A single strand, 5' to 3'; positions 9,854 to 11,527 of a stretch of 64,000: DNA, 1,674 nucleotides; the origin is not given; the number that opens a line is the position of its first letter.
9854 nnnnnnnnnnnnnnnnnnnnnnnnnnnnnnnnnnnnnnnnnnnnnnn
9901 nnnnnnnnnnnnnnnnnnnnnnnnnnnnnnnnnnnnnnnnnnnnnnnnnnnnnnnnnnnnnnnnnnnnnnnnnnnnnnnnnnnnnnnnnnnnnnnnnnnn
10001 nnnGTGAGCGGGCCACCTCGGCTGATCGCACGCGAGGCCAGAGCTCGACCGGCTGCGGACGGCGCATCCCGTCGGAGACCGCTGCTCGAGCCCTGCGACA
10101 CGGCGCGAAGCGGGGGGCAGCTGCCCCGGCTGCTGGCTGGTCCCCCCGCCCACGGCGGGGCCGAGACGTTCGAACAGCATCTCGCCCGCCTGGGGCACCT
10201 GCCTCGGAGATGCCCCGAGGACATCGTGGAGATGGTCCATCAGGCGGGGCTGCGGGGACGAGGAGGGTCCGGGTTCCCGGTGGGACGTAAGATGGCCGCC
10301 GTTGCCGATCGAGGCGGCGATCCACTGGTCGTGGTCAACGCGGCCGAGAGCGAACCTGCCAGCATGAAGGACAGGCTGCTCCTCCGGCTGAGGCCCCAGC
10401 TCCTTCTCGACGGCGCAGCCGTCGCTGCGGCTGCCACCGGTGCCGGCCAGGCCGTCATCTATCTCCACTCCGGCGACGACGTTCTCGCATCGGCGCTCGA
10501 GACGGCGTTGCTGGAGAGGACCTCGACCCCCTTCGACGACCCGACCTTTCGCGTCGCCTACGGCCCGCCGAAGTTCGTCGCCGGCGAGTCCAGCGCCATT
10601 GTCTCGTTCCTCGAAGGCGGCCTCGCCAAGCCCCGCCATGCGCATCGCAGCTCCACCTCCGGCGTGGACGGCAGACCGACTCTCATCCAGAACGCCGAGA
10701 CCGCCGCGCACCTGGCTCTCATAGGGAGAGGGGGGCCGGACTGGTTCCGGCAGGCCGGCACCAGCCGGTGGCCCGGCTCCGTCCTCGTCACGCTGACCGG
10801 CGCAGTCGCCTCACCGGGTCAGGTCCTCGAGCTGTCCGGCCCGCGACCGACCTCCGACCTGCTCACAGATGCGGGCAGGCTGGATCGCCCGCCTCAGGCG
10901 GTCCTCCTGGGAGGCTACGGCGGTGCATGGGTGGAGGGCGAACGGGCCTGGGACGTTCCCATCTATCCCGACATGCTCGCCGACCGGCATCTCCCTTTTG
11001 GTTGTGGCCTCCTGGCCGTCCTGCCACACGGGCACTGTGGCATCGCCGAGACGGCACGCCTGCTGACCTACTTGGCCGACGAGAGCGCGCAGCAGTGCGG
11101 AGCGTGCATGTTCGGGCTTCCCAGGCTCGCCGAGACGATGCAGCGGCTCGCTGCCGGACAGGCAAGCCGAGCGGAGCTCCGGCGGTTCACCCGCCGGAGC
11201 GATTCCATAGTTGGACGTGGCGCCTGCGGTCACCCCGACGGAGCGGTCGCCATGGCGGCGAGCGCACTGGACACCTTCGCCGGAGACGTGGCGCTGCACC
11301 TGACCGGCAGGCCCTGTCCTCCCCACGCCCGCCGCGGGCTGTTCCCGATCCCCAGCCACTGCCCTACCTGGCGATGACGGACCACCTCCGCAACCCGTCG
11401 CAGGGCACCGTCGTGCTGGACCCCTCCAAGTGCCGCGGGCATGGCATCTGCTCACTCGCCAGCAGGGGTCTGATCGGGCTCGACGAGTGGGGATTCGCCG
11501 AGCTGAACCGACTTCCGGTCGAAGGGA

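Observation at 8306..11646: apbE / MsrQ-like haem membrane protein / NuoF-like flavo-FeS protein / ferredoxin operon: a possible NAD(P)H-fed transmembrane electron conduit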

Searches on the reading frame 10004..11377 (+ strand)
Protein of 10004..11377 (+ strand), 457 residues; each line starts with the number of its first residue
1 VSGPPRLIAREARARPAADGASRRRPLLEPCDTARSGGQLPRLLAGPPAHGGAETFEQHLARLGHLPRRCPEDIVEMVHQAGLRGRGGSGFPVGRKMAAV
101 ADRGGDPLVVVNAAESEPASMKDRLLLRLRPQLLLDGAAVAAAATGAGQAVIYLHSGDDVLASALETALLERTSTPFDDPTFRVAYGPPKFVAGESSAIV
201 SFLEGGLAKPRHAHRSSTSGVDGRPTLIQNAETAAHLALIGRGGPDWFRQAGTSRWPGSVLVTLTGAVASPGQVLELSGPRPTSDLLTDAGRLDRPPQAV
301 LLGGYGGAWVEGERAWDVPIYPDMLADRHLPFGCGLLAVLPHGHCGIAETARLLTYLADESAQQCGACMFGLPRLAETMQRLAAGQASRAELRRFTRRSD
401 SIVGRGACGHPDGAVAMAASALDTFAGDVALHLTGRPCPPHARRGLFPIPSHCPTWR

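Call 8: search_protein_families(library=pfam, proteins=[window:10004-11377:+], max_evalue=0.01)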
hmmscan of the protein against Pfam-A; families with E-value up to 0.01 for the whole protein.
window:10004-11377:+ (457 aa): 2 families
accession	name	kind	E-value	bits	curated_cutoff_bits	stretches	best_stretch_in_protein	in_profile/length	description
PF01512.22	Complex1_51K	-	9.6e-31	107.1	31.2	1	78-237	1-148/150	Nuo51 FMN-binding domain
PF10589.14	NADH_4Fe-4S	-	1.1e-15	57.8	23.5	1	350-430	3-83/85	NADH-ubiquinone oxidoreductase-F iron-sulfur binding region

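Call 9: search_protein_families(library=ncbifam, proteins=[window:10004-11377:+], max_evalue=0.01)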
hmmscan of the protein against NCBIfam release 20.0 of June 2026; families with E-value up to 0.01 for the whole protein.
window:10004-11377:+ (457 aa): 6 families
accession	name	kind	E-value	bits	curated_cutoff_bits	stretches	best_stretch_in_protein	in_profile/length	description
TIGR01959.1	nuoF_fam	equivalog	5.4e-54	183.2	558.65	1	68-429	32-406/410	NADH-quinone oxidoreductase subunit NuoF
NF010120.0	PRK13596.1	equivalog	6.6e-40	137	389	1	70-415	39-399/433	NADH-quinone oxidoreductase subunit NuoF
NF008436.0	PRK11278.1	equivalog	1.3e-32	113.3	749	1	68-428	45-421/448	NADH-quinone oxidoreductase subunit NuoF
NF003454.1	PRK05035.1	equivalog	1.4e-10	40.3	345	1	69-304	121-331/556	electron transport complex subunit RsxC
TIGR04481.1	PR_assoc_PrdC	equivalog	6.2e-10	38.4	490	1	72-169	74-168/425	proline reductase-associated electron transfer protein PrdC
TIGR01945.1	rnfC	subfamily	1.7e-09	36.7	245.95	1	70-155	120-204/435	RnfABCDGE type electron transport complex subunit C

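Call 23: find_homologous_proteins(query=window:10004-11377:+)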
Query window:10004-11377:+ (457 aa): 3353 proteins with E <= 0.001 among 8000 candidates; the best 120 are listed.
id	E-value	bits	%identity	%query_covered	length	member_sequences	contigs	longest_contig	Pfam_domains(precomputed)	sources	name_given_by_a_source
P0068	0.0e+0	1022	100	100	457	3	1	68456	PF10589.15,PF01512.23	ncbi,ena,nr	ncbi:MAG: proton-conducting membrane transporter [Actinomycetota bacterium]|nr:proton-conducting mem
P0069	2.2e-213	727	73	100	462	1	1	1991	PF10589.15,PF01512.23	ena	-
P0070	3.4e-211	720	76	98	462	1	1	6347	PF10589.15,PF01512.23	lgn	-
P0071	2.2e-135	470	56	89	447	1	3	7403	PF10589.15,PF01512.23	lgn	-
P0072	4.6e-133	463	55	95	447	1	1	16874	PF10589.15,PF01512.23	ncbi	ncbi:MAG: NADH-ubiquinone oxidoreductase-F iron-sulfur binding region domain-containing protein [Myc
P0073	2.2e-132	460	55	90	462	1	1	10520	PF10589.15,PF01512.23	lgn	-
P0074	2.7e-132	460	55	91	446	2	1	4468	PF10589.15,PF01512.23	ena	-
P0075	1.3e-122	428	53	91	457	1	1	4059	PF10589.15,PF01512.23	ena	-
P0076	3.9e-122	427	54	90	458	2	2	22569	PF10589.15,PF01512.23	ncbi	ncbi:MAG: NADH-ubiquinone oxidoreductase-F iron-sulfur binding region domain-containing protein [Can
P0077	9.2e-122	425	52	96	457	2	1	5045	PF10589.15,PF01512.23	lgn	-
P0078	7.8e-120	419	53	90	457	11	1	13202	PF10589.15,PF01512.23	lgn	-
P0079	8.4e-120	419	52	91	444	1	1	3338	PF10589.15,PF01512.23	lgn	-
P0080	2.9e-119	417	51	89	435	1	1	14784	PF10589.15,PF01512.23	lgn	-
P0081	8.7e-119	415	52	88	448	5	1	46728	PF10589.15,PF01512.23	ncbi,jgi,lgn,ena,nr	ncbi:MAG TPA: NADH-ubiquinone oxidoreductase-F iron-sulfur binding region domain-containing protein 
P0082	3.8e-118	413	52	91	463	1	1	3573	PF10589.15,PF01512.23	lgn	-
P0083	8.5e-118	412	53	92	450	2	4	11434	PF10589.15,PF01512.23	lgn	-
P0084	1.3e-117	412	53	91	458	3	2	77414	PF10589.15,PF01512.23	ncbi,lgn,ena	ncbi:MAG: NADH-ubiquinone oxidoreductase-F iron-sulfur binding region domain-containing protein [Can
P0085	7.9e-117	409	55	88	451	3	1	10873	PF10589.15,PF01512.23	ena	-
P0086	9.7e-117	409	52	91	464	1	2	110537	PF10589.15,PF01512.23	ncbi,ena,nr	ncbi:MAG TPA: NADH-ubiquinone oxidoreductase-F iron-sulfur binding region domain-containing protein 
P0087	1.5e-116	408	52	90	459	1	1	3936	PF10589.15,PF01512.23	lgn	-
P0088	7.4e-116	406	53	91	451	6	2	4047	PF10589.15,PF01512.23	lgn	-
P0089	5.8e-115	403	52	87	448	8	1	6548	PF10589.15,PF01512.23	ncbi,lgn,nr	ncbi:MAG: hypothetical protein HKL89_11035 [Candidatus Dormibacteraeota bacterium]|nr:hypothetical p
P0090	6.5e-115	403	50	91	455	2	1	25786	PF10589.15,PF01512.23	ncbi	-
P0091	3.8e-113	397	54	87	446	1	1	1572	PF10589.15,PF01512.23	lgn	-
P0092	2.3e-112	394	51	91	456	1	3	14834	PF10589.15,PF01512.23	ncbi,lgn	-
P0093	3.1e-112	394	50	91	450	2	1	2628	PF10589.15,PF01512.23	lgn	-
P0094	1.9e-111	391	50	94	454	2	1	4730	PF10589.15,PF01512.23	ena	-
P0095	2.8e-111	391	48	91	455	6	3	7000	PF10589.15,PF01512.23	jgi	-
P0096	1.1e-110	389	50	89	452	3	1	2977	PF10589.15,PF01512.23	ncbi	-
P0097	2.7e-110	387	48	90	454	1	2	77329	PF10589.15,PF01512.23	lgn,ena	-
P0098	4.9e-110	387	47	93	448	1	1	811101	PF10589.15,PF01512.23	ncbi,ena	-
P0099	8.1e-110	386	48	91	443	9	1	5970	PF10589.15,PF01512.23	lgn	-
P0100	1.7e-109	385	50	89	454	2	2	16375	PF10589.15,PF01512.23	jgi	jgi:NADH:ubiquinone oxidoreductase subunit F (NADH-binding)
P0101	2.5e-109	384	47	92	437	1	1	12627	PF10589.15,PF01512.23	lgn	-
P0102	5.2e-108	380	46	94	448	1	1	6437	PF10589.15,PF01512.23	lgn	-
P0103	6.9e-108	380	47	91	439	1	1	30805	PF10589.15,PF01512.23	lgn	-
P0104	1.3e-107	379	50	87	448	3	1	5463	PF10589.15,PF01512.23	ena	-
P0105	1.8e-107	378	51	89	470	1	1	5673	PF10589.15,PF01512.23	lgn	-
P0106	4.7e-107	377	51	89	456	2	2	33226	PF10589.15,PF01512.23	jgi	jgi:NADH:ubiquinone oxidoreductase subunit F (NADH-binding)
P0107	6.3e-107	376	46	93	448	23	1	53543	PF10589.15,PF01512.23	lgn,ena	-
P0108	1.8e-106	375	49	92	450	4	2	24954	PF10589.15,PF01512.23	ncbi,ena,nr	ncbi:MAG TPA: NADH-ubiquinone oxidoreductase-F iron-sulfur binding region domain-containing protein 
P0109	7.7e-106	373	49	91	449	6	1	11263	PF10589.15,PF01512.23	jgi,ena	-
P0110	7.8e-106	373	47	93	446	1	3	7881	PF10589.15,PF01512.23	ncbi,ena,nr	ncbi:MAG: hypothetical protein M0Z33_04315 [Actinomycetota bacterium]|nr:hypothetical protein [Actin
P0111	1.3e-105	372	46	93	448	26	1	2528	PF10589.15,PF01512.23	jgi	jgi:NADH:ubiquinone oxidoreductase subunit F (NADH-binding)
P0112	2.2e-105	371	46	90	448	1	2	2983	PF10589.15,PF01512.23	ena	-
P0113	2.6e-105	371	48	91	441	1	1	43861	PF10589.15,PF01512.23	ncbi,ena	-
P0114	3.6e-105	371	50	89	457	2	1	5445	PF10589.15,PF01512.23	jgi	jgi:NADH:ubiquinone oxidoreductase subunit F (NADH-binding)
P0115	4.0e-105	370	52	87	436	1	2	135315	PF10589.15,PF01512.23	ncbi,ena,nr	ncbi:MAG: hypothetical protein M0004_03895 [Actinomycetota bacterium]|nr:hypothetical protein [Actin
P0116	7.4e-105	370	48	90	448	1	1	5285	PF10589.15,PF01512.23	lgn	-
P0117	8.1e-105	369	49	89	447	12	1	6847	PF10589.15,PF01512.23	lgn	-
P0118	8.5e-105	369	48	90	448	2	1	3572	PF10589.15,PF01512.23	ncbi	-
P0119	1.3e-104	369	49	89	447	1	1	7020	PF10589.15,PF01512.23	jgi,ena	-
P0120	2.2e-104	368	47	89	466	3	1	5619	PF10589.15,PF01512.23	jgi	jgi:NADH:ubiquinone oxidoreductase subunit F (NADH-binding)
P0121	3.0e-104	368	49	88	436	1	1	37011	PF10589.15,PF01512.23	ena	-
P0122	4.3e-104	367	46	93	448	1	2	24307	PF10589.15,PF01512.23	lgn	-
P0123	5.1e-104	367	50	89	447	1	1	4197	PF10589.15,PF01512.23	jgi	jgi:NADH:ubiquinone oxidoreductase subunit F (NADH-binding)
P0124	9.7e-104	366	48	89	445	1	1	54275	PF10589.15,PF01512.23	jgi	jgi:NADH:ubiquinone oxidoreductase subunit F (NADH-binding)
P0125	1.3e-103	366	49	92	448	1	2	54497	PF10589.15,PF01512.23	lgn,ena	-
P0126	2.2e-103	365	49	90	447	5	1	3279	PF10589.15,PF01512.23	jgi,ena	-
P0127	4.8e-103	364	48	91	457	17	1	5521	PF10589.15,PF01512.23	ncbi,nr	ncbi:MAG: hypothetical protein QOH29_194 [Actinomycetota bacterium]|nr:hypothetical protein [Actinom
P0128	5.0e-103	364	49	89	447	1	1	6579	PF10589.15,PF01512.23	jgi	jgi:NADH:ubiquinone oxidoreductase subunit F (NADH-binding)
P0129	5.1e-103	364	50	89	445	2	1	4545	PF10589.15,PF01512.23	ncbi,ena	-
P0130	6.4e-103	363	48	89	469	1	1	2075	PF10589.15,PF01512.23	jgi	-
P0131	6.7e-103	363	50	90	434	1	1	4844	PF10589.15,PF01512.23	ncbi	-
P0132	7.0e-103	363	49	90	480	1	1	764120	PF10589.15,PF01512.23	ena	-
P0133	1.1e-102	362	46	87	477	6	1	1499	PF10589.15,PF01512.23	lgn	-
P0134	1.1e-102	362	45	94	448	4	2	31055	PF10589.15,PF01512.23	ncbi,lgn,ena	-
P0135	1.8e-102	362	49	92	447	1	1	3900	PF10589.15,PF01512.23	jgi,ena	-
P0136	2.0e-102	362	46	90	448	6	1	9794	PF10589.15,PF01512.23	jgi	jgi:NADH:ubiquinone oxidoreductase subunit F (NADH-binding)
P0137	3.0e-102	361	46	90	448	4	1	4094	PF10589.15,PF01512.23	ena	-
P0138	3.0e-102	361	49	88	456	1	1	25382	PF10589.15,PF01512.23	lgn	-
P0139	3.4e-102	361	51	87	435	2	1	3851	PF10589.15,PF01512.23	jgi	-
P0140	4.1e-102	361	48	89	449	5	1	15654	PF10589.15,PF01512.23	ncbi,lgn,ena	-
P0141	4.2e-102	360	48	87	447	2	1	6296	PF10589.15,PF01512.23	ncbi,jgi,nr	ncbi:MAG TPA: NADH-ubiquinone oxidoreductase-F iron-sulfur binding region domain-containing protein 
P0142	4.3e-102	360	47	89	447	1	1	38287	PF10589.15,PF01512.23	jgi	jgi:NADH:ubiquinone oxidoreductase subunit F (NADH-binding)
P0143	6.8e-102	360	45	90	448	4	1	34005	PF10589.15,PF01512.23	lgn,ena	-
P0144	7.9e-102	360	48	89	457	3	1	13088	PF10589.15,PF01512.23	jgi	jgi:NADH:ubiquinone oxidoreductase subunit F (NADH-binding)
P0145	1.1e-101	359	49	87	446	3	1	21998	PF10589.15,PF01512.23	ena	-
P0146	2.0e-101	358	47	87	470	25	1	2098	PF10589.15,PF01512.23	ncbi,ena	-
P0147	2.1e-101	358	47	91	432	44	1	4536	PF10531.16,PF10589.15,PF01512.23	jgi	jgi:NADH:ubiquinone oxidoreductase, NADH-binding (51 kD) subunit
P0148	2.1e-101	358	48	88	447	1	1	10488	PF10589.15,PF01512.23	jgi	jgi:NADH:ubiquinone oxidoreductase subunit F (NADH-binding)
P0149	2.5e-101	358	47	91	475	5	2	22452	PF10589.15,PF01512.23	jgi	jgi:NADH:ubiquinone oxidoreductase subunit F (NADH-binding)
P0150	2.6e-101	358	49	90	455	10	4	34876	PF10589.15,PF01512.23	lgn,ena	-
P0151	4.5e-101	357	49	87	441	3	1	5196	PF10531.16,PF10589.15,PF01512.23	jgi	jgi:NADH:ubiquinone oxidoreductase subunit F (NADH-binding)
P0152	5.0e-101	357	48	91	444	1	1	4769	PF10589.15,PF01512.23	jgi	jgi:NADH:ubiquinone oxidoreductase subunit F (NADH-binding)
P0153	5.9e-101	357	46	90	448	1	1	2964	PF10589.15,PF01512.23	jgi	jgi:NADH:ubiquinone oxidoreductase subunit F (NADH-binding)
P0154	9.0e-101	356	46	91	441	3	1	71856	PF10589.15,PF01512.23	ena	-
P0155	1.7e-100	355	49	87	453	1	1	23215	PF10589.15,PF01512.23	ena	-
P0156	1.8e-100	355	48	90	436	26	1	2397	PF10531.16,PF10589.15,PF22461.3,PF01512.23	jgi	jgi:NADH:ubiquinone oxidoreductase subunit F (NADH-binding)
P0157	3.1e-100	354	45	89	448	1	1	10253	PF10589.15,PF01512.23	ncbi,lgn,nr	ncbi:MAG: proton-conducting membrane transporter [Acidimicrobiaceae bacterium]|nr:proton-conducting 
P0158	3.3e-100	354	48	84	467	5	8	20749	PF10589.15,PF01512.23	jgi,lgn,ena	-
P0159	5.0e-100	354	47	91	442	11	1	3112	PF10589.15,PF01512.23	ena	-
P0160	6.4e-100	353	48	87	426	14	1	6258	PF10531.16,PF10589.15,PF01512.23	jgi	-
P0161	7.4e-100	353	49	96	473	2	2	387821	PF10589.15,PF01512.23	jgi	-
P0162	8.7e-100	353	49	87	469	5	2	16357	PF10589.15,PF01512.23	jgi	-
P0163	1.1e-99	353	47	87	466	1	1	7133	PF10589.15,PF01512.23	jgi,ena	-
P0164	1.4e-99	352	48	87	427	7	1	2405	PF10531.16,PF10589.15,PF01512.23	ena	-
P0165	1.5e-99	352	47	86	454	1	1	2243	PF10589.15,PF01512.23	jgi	jgi:NADH:ubiquinone oxidoreductase subunit F (NADH-binding)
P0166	1.9e-99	352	48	83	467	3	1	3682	PF10589.15,PF01512.23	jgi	-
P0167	2.0e-99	352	46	91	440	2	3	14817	PF10589.15,PF01512.23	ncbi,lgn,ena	-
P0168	2.3e-99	351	48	87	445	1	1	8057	PF10589.15,PF01512.23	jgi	jgi:NADH:ubiquinone oxidoreductase subunit F (NADH-binding)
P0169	5.0e-99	350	49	87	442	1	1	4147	PF10589.15,PF01512.23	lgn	-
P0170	5.1e-99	350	47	92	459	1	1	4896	PF10589.15,PF01512.23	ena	-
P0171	5.5e-99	350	46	90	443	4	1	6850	PF10531.16,PF10589.15,PF01512.23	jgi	jgi:NADH:ubiquinone oxidoreductase subunit F (NADH-binding)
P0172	6.2e-99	350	49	92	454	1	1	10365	PF10589.15,PF01512.23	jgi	jgi:NADH:ubiquinone oxidoreductase subunit F (NADH-binding)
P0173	7.4e-99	350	46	85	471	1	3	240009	PF10589.15,PF01512.23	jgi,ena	-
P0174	1.1e-98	349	46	90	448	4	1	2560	PF10589.15,PF01512.23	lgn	-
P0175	1.2e-98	349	48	91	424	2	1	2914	PF10531.16,PF10589.15,PF01512.23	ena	-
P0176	1.3e-98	349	48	87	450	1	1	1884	PF10589.15,PF01512.23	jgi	jgi:NADH:ubiquinone oxidoreductase subunit F (NADH-binding)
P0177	1.6e-98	349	50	89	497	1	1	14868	PF10589.15,PF01512.23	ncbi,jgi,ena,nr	ncbi:MAG TPA: NADH-ubiquinone oxidoreductase-F iron-sulfur binding region domain-containing protein 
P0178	1.8e-98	349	47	93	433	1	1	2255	PF10531.16,PF10589.15,PF01512.23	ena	-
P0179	2.0e-98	348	47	89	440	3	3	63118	PF10589.15,PF01512.23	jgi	-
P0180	5.3e-98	347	48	88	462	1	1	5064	PF10589.15,PF01512.23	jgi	jgi:NADH:ubiquinone oxidoreductase subunit F (NADH-binding)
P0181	5.9e-98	347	46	89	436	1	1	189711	PF10589.15,PF01512.23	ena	-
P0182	5.9e-98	347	46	91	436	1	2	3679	PF10531.16,PF10589.15,PF01512.23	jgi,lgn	jgi:NADH:ubiquinone oxidoreductase subunit F (NADH-binding)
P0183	1.0e-97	346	46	91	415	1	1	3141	PF10531.16,PF10589.15,PF01512.23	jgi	jgi:NADH:ubiquinone oxidoreductase subunit F (NADH-binding)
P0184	1.2e-97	346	49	89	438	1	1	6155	PF10589.15,PF01512.23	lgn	-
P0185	2.8e-97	345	47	86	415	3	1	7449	PF10531.16,PF10589.15,PF01512.23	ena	-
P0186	3.0e-97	345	46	89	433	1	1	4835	PF10589.15,PF01512.23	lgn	-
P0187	3.4e-97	344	45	92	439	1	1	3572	PF10589.15,PF01512.23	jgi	jgi:NADH:ubiquinone oxidoreductase subunit F (NADH-binding)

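Call 25: find_related_loci(query=A1, collection=genome_contigs, flank=7000)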
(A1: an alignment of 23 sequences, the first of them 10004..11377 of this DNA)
Query A1 (457 aa) in genome_contigs; peptide patterns used: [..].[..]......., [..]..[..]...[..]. (x = any residue, [..] = any of these).
600 stretches matched a pattern (row limit reached: there are more); 595 encode a relative of the query (tblastn E <= 1e-3); the best 80 are kept; 80 distinct loci.
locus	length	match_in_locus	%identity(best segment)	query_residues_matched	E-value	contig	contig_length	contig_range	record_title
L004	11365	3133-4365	50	42-449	2e-114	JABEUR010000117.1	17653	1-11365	MAG: Acidimicrobiaceae bacterium isolate MAG 9 k99_282108, whole genome shotgun sequence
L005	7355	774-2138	46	14-450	1e-109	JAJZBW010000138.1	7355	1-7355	MAG: Actinomycetes bacterium isolate JA1.bin31 NODE_7923_length_7355_cov_1.493913, whole genome shotgun sequence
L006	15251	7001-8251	52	42-457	6e-108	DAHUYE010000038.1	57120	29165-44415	MAG TPA_asm: Actinobacteria bacterium isolate clean269 k141_783446, whole genome shotgun sequence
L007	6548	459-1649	52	54-450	4e-106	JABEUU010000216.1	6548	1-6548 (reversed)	MAG: Candidatus Dormiibacterota bacterium isolate AG 12 k99_828324, whole genome shotgun sequence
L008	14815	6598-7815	53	42-450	1e-102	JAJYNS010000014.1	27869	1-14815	MAG: Actinomycetes bacterium isolate DBS2-4.bin87 NODE_2813_length_27869_cov_16.4276, whole genome shotgun sequence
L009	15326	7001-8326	46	23-457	6e-96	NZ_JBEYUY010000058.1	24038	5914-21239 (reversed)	Streptomyces sp. NPDC047081 NPDC047081_33_C5.ctg-0058, whole genome shotgun sequence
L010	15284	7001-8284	46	26-457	3e-95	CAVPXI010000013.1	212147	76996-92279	MAG: Candidatus Dormibacteraeota bacterium isolate MFD10064.bin.2.80 genome assembly, contig: contig_250, whole genome s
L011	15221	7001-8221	45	54-456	2e-94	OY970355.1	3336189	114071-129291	MAG: Candidatus Dormibacteraeota bacterium isolate MFD10064.bin.c.1 genome assembly, chromosome: 1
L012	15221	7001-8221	45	38-443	3e-93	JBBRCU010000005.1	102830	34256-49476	MAG: Candidatus Limnocylindrales bacterium isolate Co_metawrap_2418 Cmw_2418_k141_28743259_length_102830_cov_30.0000, wh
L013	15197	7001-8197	47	40-442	1e-92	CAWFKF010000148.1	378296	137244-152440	MAG: uncultured Solirubrobacteraceae bacterium isolate MFD01872.bin.2.90 genome assembly, contig: contig_77231, whole ge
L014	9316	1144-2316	48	45-438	9e-92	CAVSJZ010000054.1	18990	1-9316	MAG: uncultured Actinomycetota bacterium isolate MFD02416.bin.2.194 genome assembly, contig: contig_66657, whole genome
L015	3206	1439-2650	46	40-438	4e-93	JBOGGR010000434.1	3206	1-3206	MAG: Acidimicrobiales bacterium isolate TC-S_metabat2.bin.60 k127_2107113, whole genome shotgun sequence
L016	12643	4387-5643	45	38-456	2e-91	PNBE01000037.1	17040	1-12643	MAG: Candidatus Dormiibacterota bacterium isolate palsa_851 73.20111000_P3M.52_contig_6698, whole genome shotgun sequenc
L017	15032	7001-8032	50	105-449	6e-91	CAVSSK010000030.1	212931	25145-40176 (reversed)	MAG: uncultured Acidimicrobiaceae bacterium isolate MFD05705.bin.2.135 genome assembly, contig: contig_9587, whole genom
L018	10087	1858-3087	48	42-451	8e-91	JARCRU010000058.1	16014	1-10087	MAG: Actinomycetota bacterium isolate Porcupine7 k141_23194, whole genome shotgun sequence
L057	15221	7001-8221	44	40-451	1e-81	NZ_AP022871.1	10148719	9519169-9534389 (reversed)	Phytohabitans suffuscus strain NBRC 105367 chromosome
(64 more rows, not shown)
